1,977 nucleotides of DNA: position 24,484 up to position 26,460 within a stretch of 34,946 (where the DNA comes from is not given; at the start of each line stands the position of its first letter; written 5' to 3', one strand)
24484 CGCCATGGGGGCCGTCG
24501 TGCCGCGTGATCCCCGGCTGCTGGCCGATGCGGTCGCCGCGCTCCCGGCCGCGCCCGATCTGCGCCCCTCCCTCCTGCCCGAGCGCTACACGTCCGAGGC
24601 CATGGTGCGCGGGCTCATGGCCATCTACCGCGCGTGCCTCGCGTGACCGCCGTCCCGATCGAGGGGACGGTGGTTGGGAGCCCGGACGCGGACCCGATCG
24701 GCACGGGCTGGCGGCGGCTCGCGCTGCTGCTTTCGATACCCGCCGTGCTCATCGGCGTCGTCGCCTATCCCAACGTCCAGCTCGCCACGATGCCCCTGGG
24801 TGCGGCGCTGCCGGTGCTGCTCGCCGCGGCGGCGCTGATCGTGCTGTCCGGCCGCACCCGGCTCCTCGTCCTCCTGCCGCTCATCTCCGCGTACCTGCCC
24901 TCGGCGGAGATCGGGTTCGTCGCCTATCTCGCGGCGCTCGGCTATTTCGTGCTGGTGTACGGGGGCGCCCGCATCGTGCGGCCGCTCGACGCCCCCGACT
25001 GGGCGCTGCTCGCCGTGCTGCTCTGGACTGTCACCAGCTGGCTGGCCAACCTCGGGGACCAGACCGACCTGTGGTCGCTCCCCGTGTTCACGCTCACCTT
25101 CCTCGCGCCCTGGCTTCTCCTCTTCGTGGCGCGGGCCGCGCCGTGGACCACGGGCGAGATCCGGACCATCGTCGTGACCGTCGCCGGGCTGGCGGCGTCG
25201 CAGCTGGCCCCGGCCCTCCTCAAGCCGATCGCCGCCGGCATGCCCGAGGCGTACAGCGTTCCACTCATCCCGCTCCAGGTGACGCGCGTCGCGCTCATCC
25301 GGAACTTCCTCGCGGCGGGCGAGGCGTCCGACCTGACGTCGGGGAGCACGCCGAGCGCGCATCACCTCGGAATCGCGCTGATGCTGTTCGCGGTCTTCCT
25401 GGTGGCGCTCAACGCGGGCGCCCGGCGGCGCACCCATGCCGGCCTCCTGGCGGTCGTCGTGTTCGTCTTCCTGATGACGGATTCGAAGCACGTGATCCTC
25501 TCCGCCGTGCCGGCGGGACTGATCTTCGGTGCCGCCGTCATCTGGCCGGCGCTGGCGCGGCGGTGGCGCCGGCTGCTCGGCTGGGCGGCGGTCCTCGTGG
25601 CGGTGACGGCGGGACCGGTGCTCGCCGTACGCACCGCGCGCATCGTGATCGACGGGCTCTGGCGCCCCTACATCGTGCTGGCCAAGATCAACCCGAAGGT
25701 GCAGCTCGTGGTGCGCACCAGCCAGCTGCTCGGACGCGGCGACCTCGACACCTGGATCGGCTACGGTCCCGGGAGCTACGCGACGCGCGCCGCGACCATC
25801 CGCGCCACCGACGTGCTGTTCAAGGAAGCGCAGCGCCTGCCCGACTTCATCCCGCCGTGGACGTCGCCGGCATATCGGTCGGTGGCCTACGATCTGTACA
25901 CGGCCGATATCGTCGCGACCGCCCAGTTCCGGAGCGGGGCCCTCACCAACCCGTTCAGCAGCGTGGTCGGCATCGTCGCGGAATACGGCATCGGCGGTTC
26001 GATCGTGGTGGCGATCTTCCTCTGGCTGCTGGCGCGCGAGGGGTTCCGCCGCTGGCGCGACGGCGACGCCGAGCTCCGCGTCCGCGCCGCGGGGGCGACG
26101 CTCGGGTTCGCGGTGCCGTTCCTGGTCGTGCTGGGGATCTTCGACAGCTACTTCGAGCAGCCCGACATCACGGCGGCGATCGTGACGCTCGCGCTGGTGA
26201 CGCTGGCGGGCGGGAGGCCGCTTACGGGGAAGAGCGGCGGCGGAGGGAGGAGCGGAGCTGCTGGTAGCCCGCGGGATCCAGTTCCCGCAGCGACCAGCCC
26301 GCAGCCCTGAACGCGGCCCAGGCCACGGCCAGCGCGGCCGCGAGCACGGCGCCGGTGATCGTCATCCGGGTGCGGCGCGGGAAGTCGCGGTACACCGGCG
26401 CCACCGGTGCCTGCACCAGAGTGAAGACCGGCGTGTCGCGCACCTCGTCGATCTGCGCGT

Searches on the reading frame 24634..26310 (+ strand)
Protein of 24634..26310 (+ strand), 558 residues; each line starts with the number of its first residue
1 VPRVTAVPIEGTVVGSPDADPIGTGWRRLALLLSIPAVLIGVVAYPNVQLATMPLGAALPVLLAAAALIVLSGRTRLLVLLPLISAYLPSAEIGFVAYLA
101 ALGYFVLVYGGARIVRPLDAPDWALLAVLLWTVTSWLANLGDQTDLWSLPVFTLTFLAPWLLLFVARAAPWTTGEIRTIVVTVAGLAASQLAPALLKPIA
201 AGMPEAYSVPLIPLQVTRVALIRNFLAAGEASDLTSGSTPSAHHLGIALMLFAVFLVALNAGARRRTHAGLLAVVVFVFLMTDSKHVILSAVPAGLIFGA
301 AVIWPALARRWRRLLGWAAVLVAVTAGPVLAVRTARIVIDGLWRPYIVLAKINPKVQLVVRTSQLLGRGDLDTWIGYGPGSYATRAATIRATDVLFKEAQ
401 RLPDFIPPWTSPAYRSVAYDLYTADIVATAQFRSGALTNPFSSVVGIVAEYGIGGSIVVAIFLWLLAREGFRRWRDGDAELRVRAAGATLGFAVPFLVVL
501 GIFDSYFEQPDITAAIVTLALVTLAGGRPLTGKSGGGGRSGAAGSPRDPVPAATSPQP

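Call 10: search_protein_families(library=pfam, proteins=[window:24634-26310:+])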
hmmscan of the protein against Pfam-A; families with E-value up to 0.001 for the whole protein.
window:24634-26310:+ (558 aa): 0 families

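Call 12: search_protein_families(library=ncbifam, proteins=[window:24634-26310:+], max_evalue=0.001)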
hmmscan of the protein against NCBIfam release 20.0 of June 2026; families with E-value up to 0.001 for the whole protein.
window:24634-26310:+ (558 aa): 0 families

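Call 54: search_protein_families(library=pfam, proteins=[window:24634-26310:+], max_evalue=1)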
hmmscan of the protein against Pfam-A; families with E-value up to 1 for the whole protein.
window:24634-26310:+ (558 aa): 0 families
